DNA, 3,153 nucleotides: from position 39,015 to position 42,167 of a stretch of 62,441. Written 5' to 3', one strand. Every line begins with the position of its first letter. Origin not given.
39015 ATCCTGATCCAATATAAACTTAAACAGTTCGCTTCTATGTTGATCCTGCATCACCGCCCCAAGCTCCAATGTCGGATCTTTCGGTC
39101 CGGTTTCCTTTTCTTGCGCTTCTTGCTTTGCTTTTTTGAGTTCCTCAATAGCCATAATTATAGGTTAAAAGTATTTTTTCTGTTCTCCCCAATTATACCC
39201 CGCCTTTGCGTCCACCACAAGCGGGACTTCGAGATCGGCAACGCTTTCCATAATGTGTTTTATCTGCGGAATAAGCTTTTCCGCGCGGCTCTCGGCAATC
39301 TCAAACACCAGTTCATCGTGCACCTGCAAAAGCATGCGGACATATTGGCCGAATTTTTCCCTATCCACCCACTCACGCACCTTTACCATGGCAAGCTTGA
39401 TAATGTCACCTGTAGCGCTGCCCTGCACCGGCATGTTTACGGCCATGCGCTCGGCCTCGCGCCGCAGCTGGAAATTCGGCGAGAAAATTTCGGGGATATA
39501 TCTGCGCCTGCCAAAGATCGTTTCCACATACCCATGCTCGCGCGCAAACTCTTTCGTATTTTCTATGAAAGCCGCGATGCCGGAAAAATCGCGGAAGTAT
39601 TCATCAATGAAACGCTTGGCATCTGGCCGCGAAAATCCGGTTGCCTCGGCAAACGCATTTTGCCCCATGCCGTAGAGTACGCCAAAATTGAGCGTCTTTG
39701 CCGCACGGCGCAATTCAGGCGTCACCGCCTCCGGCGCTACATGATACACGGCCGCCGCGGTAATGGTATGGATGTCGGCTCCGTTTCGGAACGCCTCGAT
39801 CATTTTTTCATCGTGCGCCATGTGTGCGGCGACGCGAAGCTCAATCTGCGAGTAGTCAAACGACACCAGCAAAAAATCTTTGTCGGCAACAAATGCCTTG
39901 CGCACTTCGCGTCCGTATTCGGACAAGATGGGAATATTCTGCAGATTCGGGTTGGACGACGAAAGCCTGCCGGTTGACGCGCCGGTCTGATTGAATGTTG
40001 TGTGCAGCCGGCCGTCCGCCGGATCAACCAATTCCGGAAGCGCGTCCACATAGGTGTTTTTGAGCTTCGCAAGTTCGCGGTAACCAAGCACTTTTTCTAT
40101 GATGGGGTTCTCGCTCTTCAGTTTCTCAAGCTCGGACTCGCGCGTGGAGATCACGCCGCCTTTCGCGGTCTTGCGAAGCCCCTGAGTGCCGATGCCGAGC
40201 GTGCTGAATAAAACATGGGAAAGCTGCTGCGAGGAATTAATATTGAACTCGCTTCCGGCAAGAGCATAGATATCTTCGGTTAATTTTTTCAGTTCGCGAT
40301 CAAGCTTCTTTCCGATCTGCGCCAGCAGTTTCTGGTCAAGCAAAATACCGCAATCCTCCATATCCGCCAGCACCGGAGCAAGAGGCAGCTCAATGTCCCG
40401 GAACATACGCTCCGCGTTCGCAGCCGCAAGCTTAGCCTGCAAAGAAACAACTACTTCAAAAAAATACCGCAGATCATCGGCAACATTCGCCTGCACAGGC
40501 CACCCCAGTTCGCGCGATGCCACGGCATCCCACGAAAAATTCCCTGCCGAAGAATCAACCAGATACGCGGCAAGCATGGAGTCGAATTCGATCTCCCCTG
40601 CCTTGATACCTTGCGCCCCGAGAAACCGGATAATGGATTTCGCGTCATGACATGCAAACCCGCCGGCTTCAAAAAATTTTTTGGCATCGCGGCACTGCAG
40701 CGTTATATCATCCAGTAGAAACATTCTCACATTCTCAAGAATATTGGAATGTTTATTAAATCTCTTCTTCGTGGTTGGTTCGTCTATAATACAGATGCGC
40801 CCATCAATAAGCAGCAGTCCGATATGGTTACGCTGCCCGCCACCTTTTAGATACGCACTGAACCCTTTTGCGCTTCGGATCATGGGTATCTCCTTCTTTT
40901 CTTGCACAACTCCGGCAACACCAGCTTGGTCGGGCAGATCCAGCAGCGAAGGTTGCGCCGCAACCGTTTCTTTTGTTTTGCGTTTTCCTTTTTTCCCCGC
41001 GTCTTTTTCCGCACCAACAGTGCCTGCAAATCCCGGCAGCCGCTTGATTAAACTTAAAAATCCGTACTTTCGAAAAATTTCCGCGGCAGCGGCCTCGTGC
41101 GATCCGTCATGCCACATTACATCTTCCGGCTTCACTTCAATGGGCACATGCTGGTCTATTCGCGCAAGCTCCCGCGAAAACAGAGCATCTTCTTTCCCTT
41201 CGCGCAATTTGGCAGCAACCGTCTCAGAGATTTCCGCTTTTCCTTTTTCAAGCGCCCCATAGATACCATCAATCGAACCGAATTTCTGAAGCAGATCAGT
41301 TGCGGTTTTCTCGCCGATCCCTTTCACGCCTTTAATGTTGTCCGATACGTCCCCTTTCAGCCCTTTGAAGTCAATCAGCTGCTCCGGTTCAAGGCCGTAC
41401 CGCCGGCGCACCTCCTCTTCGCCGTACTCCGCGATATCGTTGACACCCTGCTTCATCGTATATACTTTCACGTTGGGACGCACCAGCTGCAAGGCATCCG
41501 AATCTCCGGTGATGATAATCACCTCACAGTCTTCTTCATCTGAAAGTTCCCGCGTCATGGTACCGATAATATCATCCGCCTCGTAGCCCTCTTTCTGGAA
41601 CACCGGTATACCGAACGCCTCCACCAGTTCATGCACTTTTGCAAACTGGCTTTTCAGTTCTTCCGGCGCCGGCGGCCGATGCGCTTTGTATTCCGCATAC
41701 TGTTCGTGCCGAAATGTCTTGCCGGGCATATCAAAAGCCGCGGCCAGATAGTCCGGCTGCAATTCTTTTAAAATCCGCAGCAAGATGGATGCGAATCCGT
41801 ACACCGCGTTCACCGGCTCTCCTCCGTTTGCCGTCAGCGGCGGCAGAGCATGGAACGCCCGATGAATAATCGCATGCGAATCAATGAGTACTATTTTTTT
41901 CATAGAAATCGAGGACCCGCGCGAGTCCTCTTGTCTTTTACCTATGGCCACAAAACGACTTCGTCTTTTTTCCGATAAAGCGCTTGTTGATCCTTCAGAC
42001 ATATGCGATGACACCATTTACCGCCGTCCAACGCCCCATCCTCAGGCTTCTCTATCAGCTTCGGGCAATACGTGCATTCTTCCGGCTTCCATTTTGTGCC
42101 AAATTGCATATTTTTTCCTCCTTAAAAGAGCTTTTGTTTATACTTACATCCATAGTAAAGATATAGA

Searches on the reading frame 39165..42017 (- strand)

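Call 75: search_protein_families(library=pfam, proteins=[window:39165-42017:-], max_evalue=0.00001)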
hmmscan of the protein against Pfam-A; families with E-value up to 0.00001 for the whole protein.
window:39165-42017:- (950 aa): 3 families
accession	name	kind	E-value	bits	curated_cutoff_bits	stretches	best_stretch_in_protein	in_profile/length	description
PF00476.26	DNA_pol_A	-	9.6e-149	495.9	34.3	1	563-945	2-381/381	DNA polymerase family A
PF02739.22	5_3_exonuc_N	-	2.8e-58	196.7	34.3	1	41-208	1-164/164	5'-3' exonuclease, N-terminal resolvase-like domain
PF01367.25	5_3_exonuc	-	2.5e-29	102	40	1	210-304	2-93/97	5'-3' exonuclease, C-terminal SAM fold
